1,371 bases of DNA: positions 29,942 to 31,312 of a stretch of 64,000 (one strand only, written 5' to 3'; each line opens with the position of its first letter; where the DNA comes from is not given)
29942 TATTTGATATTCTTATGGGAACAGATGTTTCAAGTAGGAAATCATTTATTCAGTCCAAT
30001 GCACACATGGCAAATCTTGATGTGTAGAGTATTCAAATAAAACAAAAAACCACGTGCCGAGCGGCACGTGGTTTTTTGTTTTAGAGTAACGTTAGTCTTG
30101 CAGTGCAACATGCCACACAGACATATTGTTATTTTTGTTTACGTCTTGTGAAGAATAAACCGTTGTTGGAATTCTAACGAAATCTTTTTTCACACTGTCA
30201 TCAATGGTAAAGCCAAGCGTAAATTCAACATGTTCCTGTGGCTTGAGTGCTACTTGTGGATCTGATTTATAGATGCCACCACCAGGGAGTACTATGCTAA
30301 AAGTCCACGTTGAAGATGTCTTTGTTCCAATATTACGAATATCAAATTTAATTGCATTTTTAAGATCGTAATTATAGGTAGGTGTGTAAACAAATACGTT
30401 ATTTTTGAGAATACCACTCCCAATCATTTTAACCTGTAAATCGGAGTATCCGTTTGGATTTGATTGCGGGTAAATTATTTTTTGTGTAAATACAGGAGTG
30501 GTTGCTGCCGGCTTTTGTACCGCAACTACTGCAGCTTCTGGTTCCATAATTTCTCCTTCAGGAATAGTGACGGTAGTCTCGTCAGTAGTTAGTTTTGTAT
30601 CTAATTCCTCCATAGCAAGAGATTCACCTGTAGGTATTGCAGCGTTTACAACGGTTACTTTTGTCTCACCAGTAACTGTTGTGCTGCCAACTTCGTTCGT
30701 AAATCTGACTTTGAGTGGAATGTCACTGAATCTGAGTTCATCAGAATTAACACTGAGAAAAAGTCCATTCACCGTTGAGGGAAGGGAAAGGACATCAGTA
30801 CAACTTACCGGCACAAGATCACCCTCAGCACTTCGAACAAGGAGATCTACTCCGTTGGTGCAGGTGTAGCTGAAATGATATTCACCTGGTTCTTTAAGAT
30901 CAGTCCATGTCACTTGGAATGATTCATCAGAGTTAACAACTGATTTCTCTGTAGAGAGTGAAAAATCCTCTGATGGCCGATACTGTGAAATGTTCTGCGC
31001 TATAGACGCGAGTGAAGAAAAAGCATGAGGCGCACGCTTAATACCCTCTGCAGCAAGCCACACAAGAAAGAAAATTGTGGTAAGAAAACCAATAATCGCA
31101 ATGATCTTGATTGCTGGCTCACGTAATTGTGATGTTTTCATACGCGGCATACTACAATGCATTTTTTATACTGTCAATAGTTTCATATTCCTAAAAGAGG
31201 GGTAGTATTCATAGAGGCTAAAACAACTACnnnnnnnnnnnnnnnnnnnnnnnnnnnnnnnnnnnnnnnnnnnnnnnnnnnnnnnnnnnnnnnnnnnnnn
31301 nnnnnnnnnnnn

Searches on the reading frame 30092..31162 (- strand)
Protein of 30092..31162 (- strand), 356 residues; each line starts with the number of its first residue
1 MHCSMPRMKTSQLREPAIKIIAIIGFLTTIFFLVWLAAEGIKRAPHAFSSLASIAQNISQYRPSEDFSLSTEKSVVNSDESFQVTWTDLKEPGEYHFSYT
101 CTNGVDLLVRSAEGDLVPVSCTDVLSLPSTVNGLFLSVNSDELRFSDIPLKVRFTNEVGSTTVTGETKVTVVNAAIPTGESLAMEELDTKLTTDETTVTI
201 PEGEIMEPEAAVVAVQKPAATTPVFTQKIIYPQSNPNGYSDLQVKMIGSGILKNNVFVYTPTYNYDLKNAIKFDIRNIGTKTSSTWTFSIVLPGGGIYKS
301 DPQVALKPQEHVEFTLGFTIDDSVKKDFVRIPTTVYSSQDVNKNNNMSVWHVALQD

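Call 8: search_protein_families(library=pfam, proteins=[window:30092-31162:-], max_evalue=0.1)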
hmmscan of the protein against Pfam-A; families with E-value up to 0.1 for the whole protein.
window:30092-31162:- (356 aa): 0 families

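Call 68: search_protein_families(library=ncbifam, proteins=[window:30092-31162:-], max_evalue=0.1)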
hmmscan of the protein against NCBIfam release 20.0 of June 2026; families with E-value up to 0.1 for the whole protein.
window:30092-31162:- (356 aa): 0 families
